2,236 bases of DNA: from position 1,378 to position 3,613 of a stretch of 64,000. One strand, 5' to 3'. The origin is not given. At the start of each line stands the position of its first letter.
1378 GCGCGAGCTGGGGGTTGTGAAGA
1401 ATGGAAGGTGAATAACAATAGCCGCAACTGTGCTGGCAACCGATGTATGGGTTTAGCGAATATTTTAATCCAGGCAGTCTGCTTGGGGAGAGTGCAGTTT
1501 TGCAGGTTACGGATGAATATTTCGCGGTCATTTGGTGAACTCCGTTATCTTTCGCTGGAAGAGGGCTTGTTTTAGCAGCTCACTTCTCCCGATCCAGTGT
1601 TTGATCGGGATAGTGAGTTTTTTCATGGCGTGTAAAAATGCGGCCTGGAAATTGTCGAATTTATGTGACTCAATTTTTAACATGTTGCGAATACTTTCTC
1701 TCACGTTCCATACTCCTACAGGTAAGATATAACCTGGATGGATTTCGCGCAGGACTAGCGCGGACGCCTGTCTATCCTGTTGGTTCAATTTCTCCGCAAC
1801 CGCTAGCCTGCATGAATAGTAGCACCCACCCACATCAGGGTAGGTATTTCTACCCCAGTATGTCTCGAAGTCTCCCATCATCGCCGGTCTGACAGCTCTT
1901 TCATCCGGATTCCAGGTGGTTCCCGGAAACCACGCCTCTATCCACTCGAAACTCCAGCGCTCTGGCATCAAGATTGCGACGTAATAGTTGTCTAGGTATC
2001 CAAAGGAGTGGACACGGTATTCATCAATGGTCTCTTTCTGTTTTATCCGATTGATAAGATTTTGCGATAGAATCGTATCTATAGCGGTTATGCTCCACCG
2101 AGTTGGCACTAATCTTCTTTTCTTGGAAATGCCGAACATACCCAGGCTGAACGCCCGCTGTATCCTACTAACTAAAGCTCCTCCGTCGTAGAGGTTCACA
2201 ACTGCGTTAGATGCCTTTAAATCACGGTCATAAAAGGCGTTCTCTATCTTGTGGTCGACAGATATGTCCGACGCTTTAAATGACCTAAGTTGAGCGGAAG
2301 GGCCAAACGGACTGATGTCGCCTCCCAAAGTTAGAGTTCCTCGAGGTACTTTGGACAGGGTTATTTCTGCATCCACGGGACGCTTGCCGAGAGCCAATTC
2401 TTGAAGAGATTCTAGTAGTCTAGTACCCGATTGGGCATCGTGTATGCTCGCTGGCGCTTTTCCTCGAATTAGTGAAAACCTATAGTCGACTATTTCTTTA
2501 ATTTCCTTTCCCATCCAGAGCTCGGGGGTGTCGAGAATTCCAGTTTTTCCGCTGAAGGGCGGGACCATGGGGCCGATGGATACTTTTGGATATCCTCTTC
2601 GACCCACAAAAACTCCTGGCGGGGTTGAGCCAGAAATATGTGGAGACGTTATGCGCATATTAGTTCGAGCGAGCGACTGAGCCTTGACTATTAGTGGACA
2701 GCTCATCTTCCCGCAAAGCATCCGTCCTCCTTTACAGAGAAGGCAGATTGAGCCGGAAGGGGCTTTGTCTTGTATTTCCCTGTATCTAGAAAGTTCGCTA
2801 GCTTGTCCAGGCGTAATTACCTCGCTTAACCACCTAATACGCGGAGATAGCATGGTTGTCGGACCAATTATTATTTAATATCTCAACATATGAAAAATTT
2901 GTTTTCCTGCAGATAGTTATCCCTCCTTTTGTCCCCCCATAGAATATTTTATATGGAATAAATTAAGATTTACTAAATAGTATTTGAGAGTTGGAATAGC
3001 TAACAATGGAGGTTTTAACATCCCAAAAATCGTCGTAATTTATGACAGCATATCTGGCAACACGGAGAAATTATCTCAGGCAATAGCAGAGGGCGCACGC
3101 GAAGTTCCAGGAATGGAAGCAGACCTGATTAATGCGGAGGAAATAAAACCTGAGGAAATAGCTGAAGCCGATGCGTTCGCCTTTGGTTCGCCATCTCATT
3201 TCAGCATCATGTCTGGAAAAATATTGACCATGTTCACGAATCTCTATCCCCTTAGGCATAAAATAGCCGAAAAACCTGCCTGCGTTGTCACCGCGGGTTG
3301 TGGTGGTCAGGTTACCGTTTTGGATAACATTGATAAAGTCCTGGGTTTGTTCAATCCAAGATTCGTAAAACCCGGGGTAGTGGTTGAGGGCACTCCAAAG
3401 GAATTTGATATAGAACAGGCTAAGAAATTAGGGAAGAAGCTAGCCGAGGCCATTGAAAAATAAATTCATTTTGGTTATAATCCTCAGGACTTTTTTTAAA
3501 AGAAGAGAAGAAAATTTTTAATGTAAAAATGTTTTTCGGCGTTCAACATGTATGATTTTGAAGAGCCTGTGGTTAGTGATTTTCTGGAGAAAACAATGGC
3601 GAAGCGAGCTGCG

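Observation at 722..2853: NreA-like repair protein translationally coupled to an SPL-like radical SAM enzyme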

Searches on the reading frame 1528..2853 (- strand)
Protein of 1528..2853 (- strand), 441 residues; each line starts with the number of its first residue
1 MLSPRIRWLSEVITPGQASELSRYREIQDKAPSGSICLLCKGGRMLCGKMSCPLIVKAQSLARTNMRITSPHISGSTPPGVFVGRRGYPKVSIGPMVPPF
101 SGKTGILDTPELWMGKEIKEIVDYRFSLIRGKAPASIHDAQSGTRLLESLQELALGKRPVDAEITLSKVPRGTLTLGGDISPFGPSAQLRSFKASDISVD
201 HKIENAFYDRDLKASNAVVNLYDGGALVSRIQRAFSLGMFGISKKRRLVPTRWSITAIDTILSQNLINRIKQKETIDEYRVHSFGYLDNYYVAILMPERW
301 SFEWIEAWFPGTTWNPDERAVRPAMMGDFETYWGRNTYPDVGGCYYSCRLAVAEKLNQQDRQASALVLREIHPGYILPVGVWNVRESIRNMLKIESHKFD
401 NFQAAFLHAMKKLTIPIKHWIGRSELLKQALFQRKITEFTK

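Call 3: search_protein_families(library=pfam, proteins=[window:1528-2853:-], max_evalue=0.1)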
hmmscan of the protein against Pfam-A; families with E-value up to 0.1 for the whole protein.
window:1528-2853:- (441 aa): 2 families
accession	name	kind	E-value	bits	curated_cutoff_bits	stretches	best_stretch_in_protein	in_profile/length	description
PF04894.17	Nre_N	-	1.9e-96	323.5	25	1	46-315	1-270/270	Archaeal Nre, N-terminal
PF04895.17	Nre_C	-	1.2e-38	131.8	27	1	330-439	1-110/110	Archaeal Nre, C-terminal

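Call 4: search_protein_families(library=ncbifam, proteins=[window:1528-2853:-], max_evalue=0.1)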
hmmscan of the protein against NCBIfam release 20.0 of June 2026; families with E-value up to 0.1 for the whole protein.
window:1528-2853:- (441 aa): 1 family
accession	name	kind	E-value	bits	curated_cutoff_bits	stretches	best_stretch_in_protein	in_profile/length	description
NF041387.1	DNArepr_NreA_Halo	equivalog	2e-72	244.5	700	1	65-428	41-408/417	DNA repair protein NreA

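Call 6: search_solved_structures(query=window:1528-2853:-, max_evalue=1)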
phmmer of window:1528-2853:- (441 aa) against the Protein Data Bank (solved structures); distinct sequences matched with E-value up to 1: 0.

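Call 11: find_homologous_proteins(query=window:1528-2853:-)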
Query window:1528-2853:- (441 aa): 6175 proteins with E <= 0.001 among 8000 candidates; the best 120 are listed.
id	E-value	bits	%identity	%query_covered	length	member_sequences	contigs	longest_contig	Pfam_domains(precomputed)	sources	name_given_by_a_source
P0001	3.7e-270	914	100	90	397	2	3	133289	PF04895.18,PF04894.18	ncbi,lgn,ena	-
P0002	2.0e-236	803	78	100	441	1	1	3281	PF04895.18,PF04894.18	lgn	-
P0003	3.1e-234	796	76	100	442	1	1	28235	PF04895.18,PF04894.18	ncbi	ncbi:MAG: Nre family DNA repair protein [Methanobacteriota archaeon]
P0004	2.8e-227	773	76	100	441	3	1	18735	PF04895.18,PF04894.18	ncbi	-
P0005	3.5e-225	766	75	98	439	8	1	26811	PF04895.18,PF04894.18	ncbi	ncbi:MAG: Nre family DNA repair protein [Candidatus Hadarchaeum sp.]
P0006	6.6e-225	765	74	100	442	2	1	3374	PF04895.18,PF04894.18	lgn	-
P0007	2.0e-224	763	75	100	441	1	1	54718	PF04895.18,PF04894.18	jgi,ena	-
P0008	3.9e-223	759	74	98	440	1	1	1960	PF04895.18,PF04894.18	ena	-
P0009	4.6e-223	759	74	100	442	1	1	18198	PF04895.18,PF04894.18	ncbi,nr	ncbi:MAG: Nre family DNA repair protein [Candidatus Hodarchaeaceae archaeon]|nr:Nre family DNA repai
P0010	3.5e-221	753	71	100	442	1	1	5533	PF04895.18,PF04894.18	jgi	jgi:hypothetical protein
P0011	3.5e-221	753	74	98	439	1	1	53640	PF04895.18,PF04894.18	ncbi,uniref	ncbi:MAG: Nre family DNA repair protein [Candidatus Hadarchaeum sp.]|uniref:Nre family DNA repair pr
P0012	4.9e-221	752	73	100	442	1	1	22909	PF04895.18,PF04894.18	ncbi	-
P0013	5.1e-221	752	74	100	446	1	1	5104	PF04895.18,PF04894.18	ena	-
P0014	1.8e-220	750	72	100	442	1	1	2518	PF04895.18,PF04894.18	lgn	-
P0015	1.6e-219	747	72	100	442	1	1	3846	PF04895.18,PF04894.18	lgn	-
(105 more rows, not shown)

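Call 33: search_protein_representatives(protein=window:1528-2853:-)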
Query: 441 residues. Proteins with E-value up to 0.001 (for the whole library): 1139; up to 1e-10: 817; up to 1e-30: 453. The best 150 are listed.
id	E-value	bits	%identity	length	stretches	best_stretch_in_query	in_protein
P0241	1.4e-139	482.1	52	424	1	32-439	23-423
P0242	1.0e-134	466.1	50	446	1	27-439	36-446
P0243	3.6e-121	421.4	46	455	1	7-439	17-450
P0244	1.3e-114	399.8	45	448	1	4-429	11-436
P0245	7.6e-114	397.3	42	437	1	30-440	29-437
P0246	1.9e-110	386.1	45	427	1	28-436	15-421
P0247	1.5e-105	370.0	46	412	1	35-439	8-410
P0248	3.1e-105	368.9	43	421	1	32-439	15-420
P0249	1.8e-104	366.4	41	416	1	34-440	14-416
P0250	5.1e-103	361.6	43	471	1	35-429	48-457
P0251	3.8e-101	355.4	42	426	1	31-439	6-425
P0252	2.1e-100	353.0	43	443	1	35-436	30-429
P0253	2.0e-99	349.8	41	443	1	3-440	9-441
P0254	6.0e-96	338.3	43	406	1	35-438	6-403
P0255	8.2e-96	337.9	41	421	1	35-439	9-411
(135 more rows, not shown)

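Call 34: predict_structure(alignment_id=A1)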
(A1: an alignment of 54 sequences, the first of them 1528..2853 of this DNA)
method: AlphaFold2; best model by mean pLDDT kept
length: 441 residues; sequences in the alignment: 54
mean_pLDDT: 70.9   pTM: 0.74
mean pLDDT of the five models: 70.9, 64.1, 63.9, 57.4, 55.6
residues with pLDDT >= 90: 102; 70-90: 145; 50-70: 107; < 50: 87
segments of 3 or more residues with pLDDT < 50: 8-14, 16-18, 24-54, 62-65, 140-143, 175-183, 240-242, 244-252, 375-378, 439-441
pLDDT, mean of each block of 10 residues (from residue 1): 49 46 42 36 38 50 57 76 53 64 61 70 60 59 60 77 76 44 60 77 67 70 84 66 47 69 95 98 90 97 92 73 89 80 86 98 97 61 87 96 92 91 88 57 36
secondary structure, 60 per line:
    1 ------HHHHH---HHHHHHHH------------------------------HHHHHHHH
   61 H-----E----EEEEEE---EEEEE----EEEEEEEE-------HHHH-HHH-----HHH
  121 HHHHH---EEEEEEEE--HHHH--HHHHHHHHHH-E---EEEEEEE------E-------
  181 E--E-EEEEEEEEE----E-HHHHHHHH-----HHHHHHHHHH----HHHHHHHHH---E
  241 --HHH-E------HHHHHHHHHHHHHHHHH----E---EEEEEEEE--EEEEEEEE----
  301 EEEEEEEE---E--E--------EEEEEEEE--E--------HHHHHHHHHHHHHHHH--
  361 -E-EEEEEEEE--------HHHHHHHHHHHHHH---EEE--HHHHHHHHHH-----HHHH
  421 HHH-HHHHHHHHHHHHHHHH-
elements in order: H7-11 H15-22 H53-61 E72-77 E81-85 E90-97 H105-108 H118-125 E129-136 H139-142 H145-154 E160-166 E186-194 H201-208 H214-223 H228-236 H254-270 E279-286 E289-296 E301-308 E324-331 H343-358 E364-371 H380-393 E397-399 H402-411 H417-423 H425-440

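Call 36: find_related_loci(query=A3, collection=genome_contigs, flank=6000)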
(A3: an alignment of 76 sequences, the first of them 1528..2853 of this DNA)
Query A3 (441 aa) in genome_contigs; peptide patterns used: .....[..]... (x = any residue, [..] = any of these).
600 stretches matched a pattern (row limit reached: there are more); 597 encode a relative of the query (tblastn E <= 1e-3); the best 80 are kept; 80 distinct loci.
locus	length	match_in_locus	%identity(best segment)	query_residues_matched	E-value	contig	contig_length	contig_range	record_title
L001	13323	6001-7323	70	1-440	0e+0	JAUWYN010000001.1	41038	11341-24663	MAG: Hadesarchaea archaeon isolate CSMAG_2711 CSMAG_2711_k141_717245_length_41038_cov_15.0327, whole genome shotgun sequ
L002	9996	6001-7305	70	6-439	0e+0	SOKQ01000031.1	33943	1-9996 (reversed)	MAG: Hadesarchaea archaeon isolate E44_bin86 NODE_316_length_33943_cov_9.634443, whole genome shotgun sequence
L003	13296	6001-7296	76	8-440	0e+0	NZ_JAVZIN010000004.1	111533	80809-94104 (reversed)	MAG: Candidatus Hadarchaeum sp. isolate DRTY-6_201901_bins_47 DRTY-6_201901_bins_47_scaffold_4, whole genome shotgun seq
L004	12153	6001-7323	68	1-440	0e+0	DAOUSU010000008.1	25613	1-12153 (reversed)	MAG TPA_asm: Hadesarchaea archaeon isolate CSMAG_554 CSMAG_554_k127_1173190_length_25613_cov_12.0000, whole genome shotg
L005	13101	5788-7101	62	1-439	0e+0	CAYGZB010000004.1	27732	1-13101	MAG TPA_asm: uncultured Candidatus Bathyarchaeia archaeon isolate ERP119294_co1_468 genome assembly, contig: NODE_1952_l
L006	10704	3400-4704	61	1-439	0e+0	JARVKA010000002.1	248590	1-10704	MAG: Nitrososphaeria archaeon isolate JZ1_bin.63 NODE_2_length_248590_cov_3.88377, whole genome shotgun sequence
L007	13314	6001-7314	58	1-440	6e-179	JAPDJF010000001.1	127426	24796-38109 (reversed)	MAG: Hadesarchaea archaeon isolate S4B3_HD70 c_000000000057, whole genome shotgun sequence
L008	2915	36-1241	61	36-439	2e-178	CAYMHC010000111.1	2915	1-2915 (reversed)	MAG TPA_asm: uncultured Nitrosopumilales archaeon isolate binchicken_co124_355 genome assembly, contig: NODE_51866_lengt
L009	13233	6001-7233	59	27-439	1e-167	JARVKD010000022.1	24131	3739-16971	MAG: Nitrososphaeria archaeon isolate JZ2_bin.220247 NODE_22_length_24131_cov_1.56024, whole genome shotgun sequence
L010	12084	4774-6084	55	2-439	1e-167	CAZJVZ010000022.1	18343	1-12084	MAG TPA_asm: uncultured Candidatus Bathyarchaeia archaeon isolate SRP098346_co1_361 genome assembly, contig: NODE_3058_l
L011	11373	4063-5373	52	2-439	1e-163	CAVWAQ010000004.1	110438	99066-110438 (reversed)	MAG: Candidatus Bathyarchaeota archaeon isolate MFD03726.bin.3.157 genome assembly, contig: contig_41278, whole genome s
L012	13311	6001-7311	52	2-439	2e-163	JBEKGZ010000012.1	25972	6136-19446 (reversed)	MAG: Candidatus Bathyarchaeia archaeon isolate SPRUCE 265 SPRUCE_265_12, whole genome shotgun sequence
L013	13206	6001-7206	58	36-439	9e-160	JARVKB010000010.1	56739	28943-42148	MAG: Nitrososphaeria archaeon isolate DRTY6_bin.138 NODE_1616_length_56739_cov_2.92341, whole genome shotgun sequence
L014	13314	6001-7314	53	2-439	5e-157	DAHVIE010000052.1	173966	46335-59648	MAG TPA_asm: Thaumarchaeota archaeon isolate clean25 k141_728206, whole genome shotgun sequence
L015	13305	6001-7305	54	5-439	1e-156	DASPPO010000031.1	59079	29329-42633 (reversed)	MAG TPA_asm: Nitrososphaerales archaeon isolate SMAG_U12175 k141_1102699, whole genome shotgun sequence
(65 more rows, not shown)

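Call 57: fold_search(model_id=the predicted structure, library=pdb)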
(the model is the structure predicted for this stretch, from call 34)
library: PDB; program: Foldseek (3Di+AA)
matches with E <= 10: 381; with E <= 0.001: 0
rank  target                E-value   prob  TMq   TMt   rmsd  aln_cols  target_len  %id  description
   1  9a68_B                3.0e-02  0.16  0.15  0.11  15.8       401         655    9  Integrative model of PARC-PARE by crosslinking MS and deep learning (released 2024-09-18)
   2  6lzk_A                3.6e-02  0.30  0.13  0.21  15.7       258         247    8  Aquifex aeolicus MutL ATPase domain with K252N mutation (released 2020-07-01)
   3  4url_B                5.2e-02  0.14  0.15  0.18  17.0       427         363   13  Crystal Structure of Staph ParE43kDa in complex with KBD (released 2014-07-16)
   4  5j5p_B                5.8e-02  0.16  0.16  0.17  14.4       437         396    7  AMP-PNP-stabilized ATPase domain of topoisomerase IV from Streptococcus pneumoniae, complex type I (released 2017-07-26)
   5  5j5p_A                6.5e-02  0.15  0.16  0.17  15.1       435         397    8  AMP-PNP-stabilized ATPase domain of topoisomerase IV from Streptococcus pneumoniae, complex type I (released 2017-07-26)
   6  7aib_C                8.1e-02  0.28  0.13  0.20  12.8       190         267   10  MutS-MutL in clamp state (released 2021-03-31)
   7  1y60_A                9.6e-02  0.15  0.13  0.22  13.0       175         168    9  Structure of the tetrahydromethanopterin dependent formaldehyde-activating enzyme (Fae) from Methylobacterium extorque (released 2005-01-11)
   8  5j5q_C                1.1e-01  0.13  0.16  0.18  15.5       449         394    7  AMP-PNP-stabilized ATPase domain of topoisomerase IV from Streptococcus pneumoniae, complex type II (released 2017-07-26)
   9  8xrh                  1.1e-01  0.06  0.13  0.14  17.8       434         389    9  The crystal structure of AsfvTopII ATPase domain in complex with AMPPNP (released 2024-08-07)
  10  4h2k_A                1.4e-01  0.16  0.09  0.13  14.7       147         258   12  Crystal structure of the catalytic domain of succinyl-diaminopimelate desuccinylase from Haemophilus influenzae (released 2012-11-21)
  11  8xrg                  1.5e-01  0.06  0.14  0.15  16.4       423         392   10  The crystal structure of AsfvTopII ATPase domain in complex with ADP (released 2024-08-07)
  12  5akb_C                2.1e-01  0.20  0.13  0.20  13.3       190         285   10  MutS in complex with the N-terminal domain of MutL - crystal form 1 (released 2015-07-22)
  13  6izo_B                2.1e-01  0.06  0.11  0.12  17.6       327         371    8  Crystal structure of DNA polymerase sliding clamp from Caulobacter crescentus (released 2019-11-27)
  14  1y60_D                2.2e-01  0.12  0.13  0.24  13.0       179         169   11  Structure of the tetrahydromethanopterin dependent formaldehyde-activating enzyme (Fae) from Methylobacterium extorque (released 2005-01-11)
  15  9gbv_B                2.2e-01  0.08  0.15  0.09  18.1       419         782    9  E.coli gyrase holocomplex with chirally wrapped 217 bp DNA fragment (released 2024-08-21)
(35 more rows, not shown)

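Call 58: search_protein_families(library=padloc, proteins=[window:1528-2853:-], max_evalue=0.01)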
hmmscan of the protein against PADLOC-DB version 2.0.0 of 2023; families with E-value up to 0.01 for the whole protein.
window:1528-2853:- (441 aa): 0 families

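Call 75: find_related_loci(query=A3, collection=viral_contigs, flank=5000)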
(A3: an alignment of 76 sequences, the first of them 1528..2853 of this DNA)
Query A3 (441 aa) in viral_contigs; peptide patterns used: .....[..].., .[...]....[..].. (x = any residue, [..] = any of these).
11 stretches matched a pattern, but none encodes a relative of the query by tblastn (E <= 1e-3).

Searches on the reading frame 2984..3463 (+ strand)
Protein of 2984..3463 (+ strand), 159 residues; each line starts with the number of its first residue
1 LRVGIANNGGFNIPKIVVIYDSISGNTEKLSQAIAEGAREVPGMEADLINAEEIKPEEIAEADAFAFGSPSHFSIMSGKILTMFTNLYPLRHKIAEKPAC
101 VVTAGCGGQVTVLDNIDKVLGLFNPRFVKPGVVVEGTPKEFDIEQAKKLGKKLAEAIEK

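Call 21: search_protein_families(library=pfam, proteins=[window:2984-3463:+], max_evalue=0.001)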
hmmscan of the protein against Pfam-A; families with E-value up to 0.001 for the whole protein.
window:2984-3463:+ (159 aa): 3 families
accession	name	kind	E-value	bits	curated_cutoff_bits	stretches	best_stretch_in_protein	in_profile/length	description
PF03358.20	FMN_red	-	2.5e-08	34.1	24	1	57-122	66-134/152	NADPH-dependent FMN reductase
PF00258.30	Flavodoxin_1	-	5.4e-08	33.6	25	1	18-71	1-55/143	Flavodoxin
PF12724.12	Flavodoxin_5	-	0.00043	21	27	1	17-101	1-80/145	Flavodoxin domain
